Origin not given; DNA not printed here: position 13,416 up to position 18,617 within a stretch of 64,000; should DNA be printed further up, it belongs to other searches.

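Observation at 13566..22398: Five-gene operon: YbjN/YjfI-like, PspA/IM30, YqiJ/NfeD, flotillin and a 1633-aa protein with one MoxR/dynein-like AAA+ module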

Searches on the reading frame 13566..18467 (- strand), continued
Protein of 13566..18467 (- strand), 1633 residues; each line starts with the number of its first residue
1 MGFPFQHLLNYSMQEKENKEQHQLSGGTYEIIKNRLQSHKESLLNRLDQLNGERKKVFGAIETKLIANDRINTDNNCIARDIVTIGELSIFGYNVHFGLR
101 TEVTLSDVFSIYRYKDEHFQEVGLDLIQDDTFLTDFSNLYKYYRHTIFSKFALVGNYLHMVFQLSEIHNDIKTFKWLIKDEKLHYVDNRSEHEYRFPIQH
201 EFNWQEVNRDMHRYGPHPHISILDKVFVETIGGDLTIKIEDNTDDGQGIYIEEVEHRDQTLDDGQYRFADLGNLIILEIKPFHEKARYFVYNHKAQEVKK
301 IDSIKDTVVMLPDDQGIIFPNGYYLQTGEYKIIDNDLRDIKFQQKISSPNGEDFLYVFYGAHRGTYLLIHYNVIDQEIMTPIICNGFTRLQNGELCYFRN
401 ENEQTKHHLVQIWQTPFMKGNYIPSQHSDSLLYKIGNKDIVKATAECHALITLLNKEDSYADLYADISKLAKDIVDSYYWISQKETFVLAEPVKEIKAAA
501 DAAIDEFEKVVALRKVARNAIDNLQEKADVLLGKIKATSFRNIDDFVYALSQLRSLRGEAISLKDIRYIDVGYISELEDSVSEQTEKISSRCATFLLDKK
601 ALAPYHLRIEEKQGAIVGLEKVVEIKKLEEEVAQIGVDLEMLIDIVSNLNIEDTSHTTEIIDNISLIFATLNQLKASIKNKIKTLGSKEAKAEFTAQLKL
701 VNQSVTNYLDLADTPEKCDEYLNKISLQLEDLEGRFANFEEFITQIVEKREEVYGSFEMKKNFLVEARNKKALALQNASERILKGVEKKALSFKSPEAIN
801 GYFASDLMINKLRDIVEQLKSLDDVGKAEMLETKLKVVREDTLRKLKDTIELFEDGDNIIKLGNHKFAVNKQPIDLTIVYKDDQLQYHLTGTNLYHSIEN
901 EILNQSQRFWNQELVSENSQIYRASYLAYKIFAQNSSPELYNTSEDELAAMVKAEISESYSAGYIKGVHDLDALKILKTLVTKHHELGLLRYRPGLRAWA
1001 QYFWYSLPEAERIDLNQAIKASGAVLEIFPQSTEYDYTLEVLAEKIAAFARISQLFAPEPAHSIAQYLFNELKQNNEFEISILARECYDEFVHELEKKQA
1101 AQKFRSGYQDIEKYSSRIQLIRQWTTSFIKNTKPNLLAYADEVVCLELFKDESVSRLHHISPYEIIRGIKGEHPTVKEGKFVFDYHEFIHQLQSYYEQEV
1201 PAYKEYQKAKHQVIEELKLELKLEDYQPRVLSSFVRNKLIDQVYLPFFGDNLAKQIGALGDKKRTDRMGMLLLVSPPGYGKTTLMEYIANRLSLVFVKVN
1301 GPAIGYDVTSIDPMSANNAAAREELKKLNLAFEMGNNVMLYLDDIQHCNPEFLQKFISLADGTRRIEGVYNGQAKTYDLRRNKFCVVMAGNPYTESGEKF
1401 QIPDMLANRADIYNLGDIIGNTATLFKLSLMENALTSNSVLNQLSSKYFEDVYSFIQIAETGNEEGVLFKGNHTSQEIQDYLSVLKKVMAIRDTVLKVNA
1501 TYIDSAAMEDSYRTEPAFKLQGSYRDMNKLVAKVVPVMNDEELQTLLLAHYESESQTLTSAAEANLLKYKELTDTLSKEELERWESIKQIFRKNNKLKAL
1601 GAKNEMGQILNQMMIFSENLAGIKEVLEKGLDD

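Call 22: find_homologous_proteins(query=window:13566-18467:-, max_evalue=0.00001)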
Query window:13566-18467:- (1633 aa): 5319 proteins with E <= 0.00001 among 8000 candidates; the best 120 are listed.
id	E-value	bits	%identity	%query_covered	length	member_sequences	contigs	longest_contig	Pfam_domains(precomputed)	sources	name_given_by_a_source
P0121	0.0e+0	3628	100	99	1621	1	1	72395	PF12458.14,PF00004.36,PF07728.21,PF25472.2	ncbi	-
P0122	0.0e+0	2539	69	99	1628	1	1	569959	PF12458.14,PF00004.36,PF13401.13,PF07728.21,PF25472.2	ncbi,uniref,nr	ncbi:DNA repair ATPase [Aquimarina sp. D1M17]|uniref:DNA repair ATPase n=1 Tax=Aquimarina acroporae 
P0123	0.0e+0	2533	68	99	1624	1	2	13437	PF12458.14,PF00004.36,PF07728.21,PF25472.2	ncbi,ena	-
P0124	0.0e+0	2532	69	99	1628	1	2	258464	PF12458.14,PF00004.36,PF13401.13,PF07728.21,PF25472.2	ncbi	-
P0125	0.0e+0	2528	69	99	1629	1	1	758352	PF12458.14,PF00004.36,PF07728.21,PF25472.2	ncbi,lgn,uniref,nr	ncbi:DNA repair ATPase [Aquimarina sp. MMG016]|uniref:DNA repair ATPase n=1 Tax=Aquimarina sp. MMG01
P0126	0.0e+0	2524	69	99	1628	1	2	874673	PF12458.14,PF00004.36,PF07728.21,PF25472.2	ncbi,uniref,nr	ncbi:DNA repair ATPase [Aquimarina mytili]|uniref:DNA repair ATPase n=1 Tax=Aquimarina mytili TaxID=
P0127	0.0e+0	2520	69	99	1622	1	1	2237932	PF12458.14,PF00004.36,PF07728.21,PF25472.2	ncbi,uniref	ncbi:DNA repair ATPase [Aquimarina rubra]|uniref:DNA repair ATPase n=1 Tax=Aquimarina rubra TaxID=19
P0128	0.0e+0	2510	68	99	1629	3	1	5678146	PF12458.14,PF00004.36,PF07728.21,PF25472.2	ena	-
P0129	0.0e+0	2504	68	99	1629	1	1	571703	PF12458.14,PF00004.36,PF07728.21,PF25472.2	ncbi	-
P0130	0.0e+0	2503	68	99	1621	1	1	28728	PF12458.14,PF00004.36,PF07728.21,PF25472.2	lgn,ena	-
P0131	0.0e+0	2501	68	99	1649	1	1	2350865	PF12458.14,PF00004.36,PF13401.13,PF07728.21,PF25472.2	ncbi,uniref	ncbi:DNA repair ATPase [Aquimarina sp. 2304DJ70-9]|uniref:DNA repair ATPase n=1 Tax=Aquimarina penar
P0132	0.0e+0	2501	68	99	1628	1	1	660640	PF12458.14,PF00004.36,PF07728.21,PF25472.2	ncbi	-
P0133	0.0e+0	2500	68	99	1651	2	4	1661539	PF12458.14,PF00004.36,PF07728.21,PF25472.2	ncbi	-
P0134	0.0e+0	2497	68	99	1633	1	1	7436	PF12458.14,PF00004.36,PF07728.21,PF25472.2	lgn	-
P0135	0.0e+0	2496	67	99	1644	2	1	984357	PF12458.14,PF00004.36,PF07728.21,PF25472.2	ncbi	-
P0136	0.0e+0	2489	67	99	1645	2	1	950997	PF12458.14,PF00004.36,PF07728.21,PF25472.2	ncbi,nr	ncbi:DNA repair ATPase [Aquimarina sp. 2201CG5-10]|nr:DNA repair ATPase [Aquimarina sp. 2201CG5-10] 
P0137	0.0e+0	2489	68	99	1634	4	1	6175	PF12458.14,PF00004.36,PF07728.21,PF25472.2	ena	-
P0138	0.0e+0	2489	67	99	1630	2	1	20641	PF12458.14,PF00004.36,PF13401.13,PF07728.21,PF25472.2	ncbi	-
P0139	0.0e+0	2488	68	99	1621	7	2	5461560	PF12458.14,PF00004.36,PF07728.21,PF25472.2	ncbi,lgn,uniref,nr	ncbi:AAA family ATPase [Aquimarina sp. AD1]|uniref:DNA repair ATPase n=1 Tax=Aquimarina sp. (strain 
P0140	0.0e+0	2487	68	99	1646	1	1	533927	PF12458.14,PF00004.36,PF07728.21,PF25472.2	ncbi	-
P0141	0.0e+0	2486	68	99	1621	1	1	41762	PF12458.14,PF00004.36,PF07728.21,PF25472.2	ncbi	-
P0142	0.0e+0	2486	67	99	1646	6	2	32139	PF12458.14,PF00004.36,PF07728.21,PF25472.2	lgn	-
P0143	0.0e+0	2485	68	99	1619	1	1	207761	PF12458.14,PF00004.36,PF07728.21,PF25472.2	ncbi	-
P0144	0.0e+0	2484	68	99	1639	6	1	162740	PF12458.14,PF00004.36,PF07728.21,PF25472.2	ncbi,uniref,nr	ncbi:DNA repair ATPase [Aquimarina litoralis]|uniref:DNA repair ATPase n=1 Tax=Aquimarina litoralis 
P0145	0.0e+0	2480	68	99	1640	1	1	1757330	PF12458.14,PF00004.36,PF07728.21,PF25472.2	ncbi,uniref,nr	ncbi:DNA repair ATPase [Aquimarina sp. AU474]|uniref:DNA repair ATPase n=1 Tax=Aquimarina sp. AU474 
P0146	0.0e+0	2480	68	99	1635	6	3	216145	PF12458.14,PF00004.36,PF07728.21,PF25472.2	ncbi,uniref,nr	ncbi:DNA repair ATPase [Aquimarina algiphila]|uniref:AAA family ATPase n=1 Tax=Aquimarina algiphila 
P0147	0.0e+0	2479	67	99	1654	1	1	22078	PF12458.14,PF00004.36,PF07728.21,PF25472.2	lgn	-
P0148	0.0e+0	2479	68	99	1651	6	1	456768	PF12458.14,PF00004.36,PF07728.21,PF25472.2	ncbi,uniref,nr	ncbi:DNA repair ATPase [uncultured Aquimarina sp.]|uniref:DNA repair ATPase n=1 Tax=uncultured Aquim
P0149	0.0e+0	2478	68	99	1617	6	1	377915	PF12458.14,PF00004.36,PF07728.21,PF25472.2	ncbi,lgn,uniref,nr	ncbi:dynein-related subfamily AAA family protein [Tenacibaculum skagerrakense]|uniref:Dynein-related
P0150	0.0e+0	2476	68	99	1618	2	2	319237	PF12458.14,PF00004.36,PF07728.21,PF25472.2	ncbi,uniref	ncbi:DNA repair ATPase [Tenacibaculum sp. 190524A02b]|uniref:ATPase AAA n=1 Tax=Tenacibaculum vairao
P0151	0.0e+0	2474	68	99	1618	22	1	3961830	PF12458.14,PF00004.36,PF07728.21,PF25472.2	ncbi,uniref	ncbi:DNA repair ATPase [Tenacibaculum sp. ZS6-P6]|uniref:DNA repair ATPase n=1 Tax=Tenacibaculum sp.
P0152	0.0e+0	2471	67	99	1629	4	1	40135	PF12458.14,PF00004.36,PF07728.21,PF25472.2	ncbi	-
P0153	0.0e+0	2471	67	99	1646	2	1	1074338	PF12458.14,PF00004.36,PF07728.21,PF25472.2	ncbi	-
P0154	0.0e+0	2470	68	99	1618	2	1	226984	PF12458.14,PF00004.36,PF07728.21,PF25472.2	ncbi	ncbi:DNA repair ATPase [Aquimarina rhabdastrellae]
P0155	0.0e+0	2467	67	99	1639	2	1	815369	PF12458.14,PF00004.36,PF07728.21,PF25472.2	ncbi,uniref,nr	ncbi:DNA repair ATPase [uncultured Aquimarina sp.]|uniref:DNA repair ATPase n=1 Tax=uncultured Aquim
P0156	0.0e+0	2462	67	99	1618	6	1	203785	PF12458.14,PF00004.36,PF07728.21,PF25472.2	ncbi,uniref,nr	ncbi:AAA family ATPase [Tenacibaculum sp. E3R01]|uniref:DNA repair ATPase n=1 Tax=Tenacibaculum sp. 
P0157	0.0e+0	2461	68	99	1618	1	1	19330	PF12458.14,PF00004.36,PF07728.21,PF25472.2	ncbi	-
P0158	0.0e+0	2461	67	99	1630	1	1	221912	PF12458.14,PF00004.36,PF07728.21,PF25472.2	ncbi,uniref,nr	ncbi:DNA repair ATPase [Aquimarina pacifica]|uniref:DNA repair ATPase n=1 Tax=Aquimarina pacifica Ta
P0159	0.0e+0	2460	67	99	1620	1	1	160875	PF12458.14,PF00004.36,PF07728.21,PF25472.2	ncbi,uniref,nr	ncbi:DNA repair ATPase [uncultured Tenacibaculum sp.]|uniref:DNA repair ATPase n=1 Tax=uncultured Te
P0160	0.0e+0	2459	66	99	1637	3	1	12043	PF12458.14,PF00004.36,PF07728.21,PF25472.2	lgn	-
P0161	0.0e+0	2458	67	99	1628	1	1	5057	PF12458.14,PF00004.36,PF07728.21,PF25472.2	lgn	-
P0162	0.0e+0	2457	67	99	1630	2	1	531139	PF12458.14,PF00004.36,PF07728.21,PF25472.2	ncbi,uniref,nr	ncbi:DNA repair ATPase [Seonamhaeicola marinus]|uniref:AAA domain-containing protein n=1 Tax=Seonamh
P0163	0.0e+0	2457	67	99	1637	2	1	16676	PF12458.14,PF00004.36,PF05496.19,PF07728.21,PF25472.2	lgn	-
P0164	0.0e+0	2457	67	99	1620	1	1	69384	PF12458.14,PF00004.36,PF07728.21,PF25472.2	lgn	-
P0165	0.0e+0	2457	67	99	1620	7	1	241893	PF12458.14,PF00004.36,PF07728.21,PF25472.2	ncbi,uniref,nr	ncbi:AAA domain-containing protein [Tenacibaculum aiptasiae]|uniref:AAA domain-containing protein n=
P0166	0.0e+0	2455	67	99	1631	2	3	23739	PF12458.14,PF00004.36,PF07728.21,PF25472.2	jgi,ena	-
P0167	0.0e+0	2455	67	99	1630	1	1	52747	PF12458.14,PF00004.36,PF07728.21,PF25472.2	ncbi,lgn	-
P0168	0.0e+0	2454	67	99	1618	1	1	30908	PF12458.14,PF00004.36,PF07728.21,PF25472.2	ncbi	-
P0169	0.0e+0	2452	67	99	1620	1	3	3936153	PF12458.14,PF00004.36,PF07728.21,PF25472.2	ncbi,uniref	ncbi:ATPase AAA [Tenacibaculum sp. 190130A14a]|uniref:ATPase AAA n=1 Tax=Tenacibaculum polynesiense 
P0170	0.0e+0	2448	68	98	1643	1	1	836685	PF12458.14,PF00004.36,PF07728.21,PF25472.2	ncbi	ncbi:DNA repair ATPase [Aquimarina sp. M1]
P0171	0.0e+0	2448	67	99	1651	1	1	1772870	PF12458.14,PF00004.36,PF13401.13,PF07728.21,PF25472.2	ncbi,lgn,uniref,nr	ncbi:DNA repair ATPase [Aquimarina brevivitae]|uniref:Dynein-related subfamily AAA family protein n=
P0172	0.0e+0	2447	66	99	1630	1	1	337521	PF12458.14,PF00004.36,PF07728.21,PF25472.2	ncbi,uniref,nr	ncbi:DNA repair ATPase [Flavivirga algicola]|uniref:AAA domain-containing protein n=1 Tax=Flavivirga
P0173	0.0e+0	2446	67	99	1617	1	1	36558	PF12458.14,PF00004.36,PF07728.21,PF25472.2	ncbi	-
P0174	0.0e+0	2446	67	99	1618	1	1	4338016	PF12458.14,PF00004.36,PF07728.21,PF25472.2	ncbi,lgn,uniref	ncbi:DNA repair ATPase [Tenacibaculum sp. nBUS_03]|uniref:DNA repair ATPase n=1 Tax=Tenacibaculum sp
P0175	0.0e+0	2444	66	99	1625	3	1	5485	PF12458.14,PF00004.36,PF07728.21,PF25472.2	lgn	-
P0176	0.0e+0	2443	67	99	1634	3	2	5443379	PF12458.14,PF00004.36,PF07728.21,PF25472.2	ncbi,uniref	ncbi:DNA repair ATPase [Aquimarina hainanensis]|uniref:DNA repair ATPase n=1 Tax=Aquimarina hainanen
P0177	0.0e+0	2442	67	99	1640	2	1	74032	PF12458.14,PF00004.36,PF07728.21,PF25472.2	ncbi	-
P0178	0.0e+0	2441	67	99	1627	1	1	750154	PF12458.14,PF00004.36,PF07728.21,PF25472.2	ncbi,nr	ncbi:AAA domain-containing protein [Flavobacteriaceae bacterium R38]|nr:AAA domain-containing protei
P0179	0.0e+0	2441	67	99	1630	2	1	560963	PF12458.14,PF00004.36,PF07728.21,PF25472.2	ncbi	-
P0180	0.0e+0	2441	67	99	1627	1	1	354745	PF12458.14,PF00004.36,PF07728.21,PF25472.2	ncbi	-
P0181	0.0e+0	2441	67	99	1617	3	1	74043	PF12458.14,PF00004.36,PF07728.21,PF25472.2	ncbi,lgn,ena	-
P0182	0.0e+0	2441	66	99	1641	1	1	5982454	PF12458.14,PF00004.36,PF07728.21,PF25472.2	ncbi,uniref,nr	ncbi:dynein-related subfamily AAA family protein [Aquimarina sp. MAR_2010_214]|uniref:DNA repair ATP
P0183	0.0e+0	2440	67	99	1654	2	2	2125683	PF12458.14,PF00004.36,PF07728.21,PF25472.2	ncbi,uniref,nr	ncbi:DNA repair ATPase [Aquimarina aquimarini]|uniref:DNA repair ATPase n=1 Tax=Aquimarina aquimarin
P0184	0.0e+0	2440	67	99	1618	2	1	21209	PF12458.14,PF00004.36,PF07728.21,PF25472.2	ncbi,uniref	ncbi:DNA repair ATPase [Tenacibaculum sp. TC6]|uniref:DNA repair ATPase n=1 Tax=Tenacibaculum sp. TC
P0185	0.0e+0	2439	67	99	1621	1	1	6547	PF12458.14,PF00004.36,PF07728.21,PF25472.2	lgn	-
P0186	0.0e+0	2439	66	99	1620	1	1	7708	PF12458.14,PF00004.36,PF07728.21,PF25472.2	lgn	-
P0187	0.0e+0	2438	66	99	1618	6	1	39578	PF12458.14,PF00004.36,PF07728.21,PF25472.2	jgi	jgi:hypothetical protein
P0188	0.0e+0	2436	67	99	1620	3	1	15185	PF12458.14,PF00004.36,PF07728.21,PF25472.2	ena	-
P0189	0.0e+0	2435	66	99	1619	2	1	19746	PF12458.14,PF00004.36,PF07728.21,PF25472.2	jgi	jgi:hypothetical protein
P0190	0.0e+0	2435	66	99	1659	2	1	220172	PF12458.14,PF00004.36,PF07728.21,PF25472.2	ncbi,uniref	ncbi:DNA repair ATPase [Aquimarina sp. 2201CG1-2-11]|uniref:DNA repair ATPase n=1 Tax=Aquimarina dis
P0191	0.0e+0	2435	67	99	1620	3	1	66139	PF12458.14,PF00004.36,PF07728.21,PF25472.2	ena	-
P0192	0.0e+0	2434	67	99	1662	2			PF12458.14,PF00004.36,PF07728.21,PF25472.2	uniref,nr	uniref:DNA repair ATPase n=1 Tax=Aquimarina sediminis TaxID=2070536 RepID=UPI000CA00BF0|nr:DNA repai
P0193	0.0e+0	2434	67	99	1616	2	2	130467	PF12458.14,PF00004.36,PF07728.21,PF25472.2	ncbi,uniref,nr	ncbi:DNA repair ATPase [Tenacibaculum sp. M341]|uniref:DNA repair ATPase n=1 Tax=Tenacibaculum sp. M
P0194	0.0e+0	2433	67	99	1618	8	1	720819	PF12458.14,PF00004.36,PF07728.21,PF25472.2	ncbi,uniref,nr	ncbi:AAA domain (dynein-related subfamily) [Tenacibaculum sp. MAR_2009_124]|uniref:DNA repair ATPase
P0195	0.0e+0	2432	66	98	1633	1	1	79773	PF12458.14,PF00004.36,PF07728.21,PF25472.2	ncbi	ncbi:MAG: DNA repair ATPase [Leeuwenhoekiella sp.]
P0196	0.0e+0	2430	67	99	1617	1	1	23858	PF12458.14,PF00004.36,PF07728.21,PF25472.2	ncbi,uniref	ncbi:DNA repair ATPase [Tenacibaculum geojense]|uniref:DNA repair ATPase n=1 Tax=Tenacibaculum geoje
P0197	0.0e+0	2430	66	99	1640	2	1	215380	PF12458.14,PF00004.36,PF07728.21,PF25472.2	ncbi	-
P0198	0.0e+0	2427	67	99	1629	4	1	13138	PF12458.14,PF00004.36,PF07728.21,PF25472.2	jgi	-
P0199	0.0e+0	2427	66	99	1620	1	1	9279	PF12458.14,PF00004.36,PF07728.21,PF25472.2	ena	-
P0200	0.0e+0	2427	66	99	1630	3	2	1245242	PF12458.14,PF00004.36,PF07728.21,PF25472.2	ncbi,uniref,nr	ncbi:DNA repair ATPase [Hyunsoonleella pacifica]|uniref:AAA family ATPase n=1 Tax=Hyunsoonleella pac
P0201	0.0e+0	2426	67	99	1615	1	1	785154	PF12458.14,PF00004.36,PF07728.21,PF25472.2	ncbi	-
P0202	0.0e+0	2426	67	99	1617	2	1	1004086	PF12458.14,PF00004.36,PF07728.21,PF25472.2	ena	-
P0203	0.0e+0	2426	65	99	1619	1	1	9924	PF12458.14,PF00004.36,PF07728.21,PF25472.2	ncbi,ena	-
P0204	0.0e+0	2426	66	99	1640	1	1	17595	PF12458.14,PF00004.36,PF07728.21,PF25472.2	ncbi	-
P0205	0.0e+0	2425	66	99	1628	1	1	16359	PF12458.14,PF00004.36,PF07728.21,PF25472.2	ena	-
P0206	0.0e+0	2424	66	99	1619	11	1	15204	PF12458.14,PF00004.36,PF07728.21,PF25472.2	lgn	-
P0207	0.0e+0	2422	66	99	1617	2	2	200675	PF12458.14,PF00004.36,PF07728.21,PF25472.2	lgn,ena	-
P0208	0.0e+0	2421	67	99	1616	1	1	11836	PF12458.14,PF00004.36,PF07728.21,PF25472.2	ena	-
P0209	0.0e+0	2421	67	99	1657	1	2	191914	PF12458.14,PF00004.36,PF07728.21,PF25472.2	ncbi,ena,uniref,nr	ncbi:DNA repair ATPase [Aquimarina sp. RZ0]|uniref:DNA repair ATPase n=1 Tax=Aquimarina sp. RZ0 TaxI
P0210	0.0e+0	2420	66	99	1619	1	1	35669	PF12458.14,PF00004.36,PF07728.21,PF25472.2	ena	-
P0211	0.0e+0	2419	66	99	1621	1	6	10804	PF12458.14,PF00004.36,PF07728.21,PF25472.2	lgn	-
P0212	0.0e+0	2419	66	99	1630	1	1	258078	PF12458.14,PF00004.36,PF07728.21,PF25472.2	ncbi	-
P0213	0.0e+0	2419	66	99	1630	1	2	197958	PF12458.14,PF00004.36,PF07728.21,PF25472.2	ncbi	-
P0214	0.0e+0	2418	66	99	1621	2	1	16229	PF12458.14,PF00004.36,PF07728.21,PF25472.2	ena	-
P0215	0.0e+0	2418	66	99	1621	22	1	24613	PF12458.14,PF00004.36,PF07728.21,PF25472.2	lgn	-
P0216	0.0e+0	2416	66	99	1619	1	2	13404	PF12458.14,PF00004.36,PF07728.21,PF25472.2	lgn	-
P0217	0.0e+0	2415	67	99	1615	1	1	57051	PF12458.14,PF00004.36,PF07728.21,PF25472.2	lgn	-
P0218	0.0e+0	2414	66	99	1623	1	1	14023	PF12458.14,PF00004.36,PF07728.21,PF25472.2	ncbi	-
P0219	0.0e+0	2414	66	99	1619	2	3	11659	PF12458.14,PF00004.36,PF07728.21,PF25472.2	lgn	-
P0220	0.0e+0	2413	66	99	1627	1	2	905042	PF12458.14,PF00004.36,PF07728.21,PF25472.2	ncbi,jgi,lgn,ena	-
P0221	0.0e+0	2413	65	99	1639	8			PF12458.14,PF00004.36,PF13401.13,PF07728.21,PF25472.2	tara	tara:strand:+ start:54937 stop:59856 length:4920 start_codon:yes stop_codon:yes gene_type:complete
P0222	0.0e+0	2413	66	99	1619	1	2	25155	PF12458.14,PF00004.36,PF07728.21,PF25472.2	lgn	-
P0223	0.0e+0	2413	66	99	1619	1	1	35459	PF12458.14,PF00004.36,PF07728.21,PF25472.2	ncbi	ncbi:DNA repair ATPase [Pontimicrobium sp. MEBiC06410]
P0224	0.0e+0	2412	66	99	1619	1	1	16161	PF12458.14,PF00004.36,PF07728.21,PF25472.2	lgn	-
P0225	0.0e+0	2412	66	99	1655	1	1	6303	PF12458.14,PF00004.36,PF07728.21,PF25472.2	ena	-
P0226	0.0e+0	2411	66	99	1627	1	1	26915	PF12458.14,PF00004.36,PF07728.21,PF25472.2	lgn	-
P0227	0.0e+0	2411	66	99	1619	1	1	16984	PF12458.14,PF00004.36,PF07728.21,PF25472.2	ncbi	ncbi:DNA repair ATPase [Pontimicrobium sp. MEBiC01747]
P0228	0.0e+0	2410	66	99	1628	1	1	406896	PF12458.14,PF00004.36,PF07728.21,PF25472.2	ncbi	-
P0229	0.0e+0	2409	65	99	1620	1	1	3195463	PF12458.14,PF00004.36,PF07728.21,PF25472.2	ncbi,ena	-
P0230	0.0e+0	2407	66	99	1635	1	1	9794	PF12458.14,PF00004.36,PF07728.21,PF25472.2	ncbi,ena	-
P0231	0.0e+0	2407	66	99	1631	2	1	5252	PF12458.14,PF00004.36,PF07728.21,PF25472.2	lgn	-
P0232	0.0e+0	2405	66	99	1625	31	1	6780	PF12458.14,PF00004.36,PF07728.21,PF25472.2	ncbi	-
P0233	0.0e+0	2404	66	99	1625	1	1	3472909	PF12458.14,PF00004.36,PF07728.21,PF25472.2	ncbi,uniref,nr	ncbi:ATPase family protein associated with various cellular activities (AAA) [Dokdonia sp. Hel_I_63]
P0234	0.0e+0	2404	66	99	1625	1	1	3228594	PF12458.14,PF00004.36,PF07728.21,PF25472.2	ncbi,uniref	ncbi:DNA repair ATPase [Dokdonia sp. LLG6352-1]|uniref:DNA repair ATPase n=1 Tax=Dokdonia sp. LLG635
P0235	0.0e+0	2403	66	99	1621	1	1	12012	PF12458.14,PF00004.36,PF07728.21,PF25472.2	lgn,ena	-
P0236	0.0e+0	2401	66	99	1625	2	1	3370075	PF12458.14,PF00004.36,PF07728.21,PF25472.2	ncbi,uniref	ncbi:DNA repair ATPase [Dokdonia sp. R86516]|uniref:DNA repair ATPase n=1 Tax=Dokdonia sp. R86516 Ta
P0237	0.0e+0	2401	66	98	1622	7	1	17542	PF12458.14,PF00004.36,PF07728.21,PF25472.2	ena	-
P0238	0.0e+0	2400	66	99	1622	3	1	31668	PF12458.14,PF00004.36,PF07728.21,PF25472.2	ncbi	-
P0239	0.0e+0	2399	66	99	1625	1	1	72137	PF12458.14,PF00004.36,PF07728.21,PF25472.2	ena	-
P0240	0.0e+0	2399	66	99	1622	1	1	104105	PF12458.14,PF00004.36,PF13401.13,PF07728.21,PF25472.2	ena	-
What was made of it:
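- On DUF3686-AAA 'DNA repair ATPase' family: Homologues share the same Pfam set (call 22).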
